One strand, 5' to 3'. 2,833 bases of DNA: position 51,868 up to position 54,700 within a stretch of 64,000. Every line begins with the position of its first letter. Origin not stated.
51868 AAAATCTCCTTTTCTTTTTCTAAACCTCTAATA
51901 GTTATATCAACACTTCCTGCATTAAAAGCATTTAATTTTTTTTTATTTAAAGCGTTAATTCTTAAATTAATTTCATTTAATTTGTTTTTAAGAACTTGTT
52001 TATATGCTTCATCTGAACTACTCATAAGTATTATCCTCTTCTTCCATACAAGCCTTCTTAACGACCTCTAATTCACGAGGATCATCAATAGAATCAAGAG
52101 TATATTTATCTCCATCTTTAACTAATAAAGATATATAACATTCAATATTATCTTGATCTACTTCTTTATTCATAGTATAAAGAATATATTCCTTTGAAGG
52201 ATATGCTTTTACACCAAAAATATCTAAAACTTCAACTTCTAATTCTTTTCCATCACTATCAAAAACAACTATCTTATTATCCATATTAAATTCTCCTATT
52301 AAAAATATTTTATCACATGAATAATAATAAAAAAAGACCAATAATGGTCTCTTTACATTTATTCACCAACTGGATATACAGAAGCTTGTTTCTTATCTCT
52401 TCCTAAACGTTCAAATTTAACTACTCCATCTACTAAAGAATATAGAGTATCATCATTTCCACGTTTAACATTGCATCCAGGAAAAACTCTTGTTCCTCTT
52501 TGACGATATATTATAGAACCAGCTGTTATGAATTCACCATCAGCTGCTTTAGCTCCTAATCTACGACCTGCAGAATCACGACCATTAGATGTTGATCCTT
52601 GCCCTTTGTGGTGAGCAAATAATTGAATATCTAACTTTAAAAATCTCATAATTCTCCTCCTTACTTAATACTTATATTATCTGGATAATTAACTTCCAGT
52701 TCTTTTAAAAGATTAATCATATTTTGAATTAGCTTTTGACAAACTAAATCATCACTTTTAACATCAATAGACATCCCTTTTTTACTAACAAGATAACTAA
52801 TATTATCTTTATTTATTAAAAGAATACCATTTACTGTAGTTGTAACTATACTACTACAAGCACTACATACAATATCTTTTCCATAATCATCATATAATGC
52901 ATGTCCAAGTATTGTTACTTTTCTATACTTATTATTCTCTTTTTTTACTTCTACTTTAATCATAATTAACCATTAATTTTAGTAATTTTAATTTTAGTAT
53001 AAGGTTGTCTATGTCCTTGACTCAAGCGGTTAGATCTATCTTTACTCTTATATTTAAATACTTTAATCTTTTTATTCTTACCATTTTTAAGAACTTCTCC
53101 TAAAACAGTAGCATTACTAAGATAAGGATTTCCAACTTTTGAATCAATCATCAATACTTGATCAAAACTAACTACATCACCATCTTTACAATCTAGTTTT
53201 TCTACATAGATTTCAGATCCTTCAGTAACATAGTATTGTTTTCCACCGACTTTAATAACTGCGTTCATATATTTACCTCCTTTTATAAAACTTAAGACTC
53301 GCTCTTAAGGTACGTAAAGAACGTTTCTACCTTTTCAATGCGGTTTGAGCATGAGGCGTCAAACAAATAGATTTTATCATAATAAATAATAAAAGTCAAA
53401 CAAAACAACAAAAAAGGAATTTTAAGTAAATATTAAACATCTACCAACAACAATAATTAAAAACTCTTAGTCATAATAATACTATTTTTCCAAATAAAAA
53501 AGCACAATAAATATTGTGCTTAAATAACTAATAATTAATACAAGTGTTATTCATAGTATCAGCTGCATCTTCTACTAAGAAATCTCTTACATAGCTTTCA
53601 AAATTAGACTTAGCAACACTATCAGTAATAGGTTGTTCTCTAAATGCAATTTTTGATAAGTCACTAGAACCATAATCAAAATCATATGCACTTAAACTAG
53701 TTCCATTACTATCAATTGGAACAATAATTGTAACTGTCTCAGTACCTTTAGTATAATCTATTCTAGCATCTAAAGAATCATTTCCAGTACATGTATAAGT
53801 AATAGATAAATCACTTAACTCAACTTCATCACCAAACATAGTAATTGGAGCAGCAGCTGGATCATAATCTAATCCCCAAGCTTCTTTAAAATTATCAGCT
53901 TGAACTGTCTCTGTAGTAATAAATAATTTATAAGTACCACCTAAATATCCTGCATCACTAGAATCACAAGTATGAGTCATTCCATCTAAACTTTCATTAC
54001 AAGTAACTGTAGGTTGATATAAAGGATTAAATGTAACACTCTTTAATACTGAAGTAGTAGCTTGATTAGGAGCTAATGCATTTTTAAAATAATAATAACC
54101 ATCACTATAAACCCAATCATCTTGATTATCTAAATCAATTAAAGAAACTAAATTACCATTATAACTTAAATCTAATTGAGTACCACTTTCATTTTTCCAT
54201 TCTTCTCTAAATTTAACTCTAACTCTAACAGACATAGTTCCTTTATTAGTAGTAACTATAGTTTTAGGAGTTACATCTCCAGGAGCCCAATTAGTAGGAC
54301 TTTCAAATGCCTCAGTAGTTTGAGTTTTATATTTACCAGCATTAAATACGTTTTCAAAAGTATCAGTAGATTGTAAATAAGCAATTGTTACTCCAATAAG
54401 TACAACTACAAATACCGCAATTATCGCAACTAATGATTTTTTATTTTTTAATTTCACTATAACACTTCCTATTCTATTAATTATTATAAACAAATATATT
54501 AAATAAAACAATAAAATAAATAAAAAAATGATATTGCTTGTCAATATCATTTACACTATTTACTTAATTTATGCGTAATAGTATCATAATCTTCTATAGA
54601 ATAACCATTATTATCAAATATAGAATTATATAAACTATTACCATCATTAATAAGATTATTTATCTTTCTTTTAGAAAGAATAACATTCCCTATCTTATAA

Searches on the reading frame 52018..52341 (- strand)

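Call 67: search_protein_families(library=pfam, proteins=[window:52018-52341:-], max_evalue=1)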
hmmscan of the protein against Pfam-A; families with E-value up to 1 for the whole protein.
window:52018-52341:- (107 aa): 2 families
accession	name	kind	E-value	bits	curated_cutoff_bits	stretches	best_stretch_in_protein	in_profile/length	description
PF06949.16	DUF1292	-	2.5e-08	35.1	24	1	30-100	2-72/75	Protein of unknown function (DUF1292)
PF09466.15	Yqai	-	0.016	16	20.2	1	32-70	16-54/66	Hypothetical protein Yqai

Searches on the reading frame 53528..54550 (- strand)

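Call 67: search_protein_families(library=pfam, proteins=[window:53528-54550:-], max_evalue=1)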
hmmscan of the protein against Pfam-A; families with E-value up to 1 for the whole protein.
window:53528-54550:- (340 aa): 3 families
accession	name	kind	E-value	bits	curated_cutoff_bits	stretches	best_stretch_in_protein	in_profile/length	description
PF12389.13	Peptidase_M73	-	0.0003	21.1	22.5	1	34-113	2-84/196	Camelysin metallo-endopeptidase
PF09586.16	YfhO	-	0.027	13.3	28.5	1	7-102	188-270/835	Bacterial membrane protein YfhO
PF13567.11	DUF4131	-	0.48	10.5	31.6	1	6-64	6-56/165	Domain of unknown function (DUF4131)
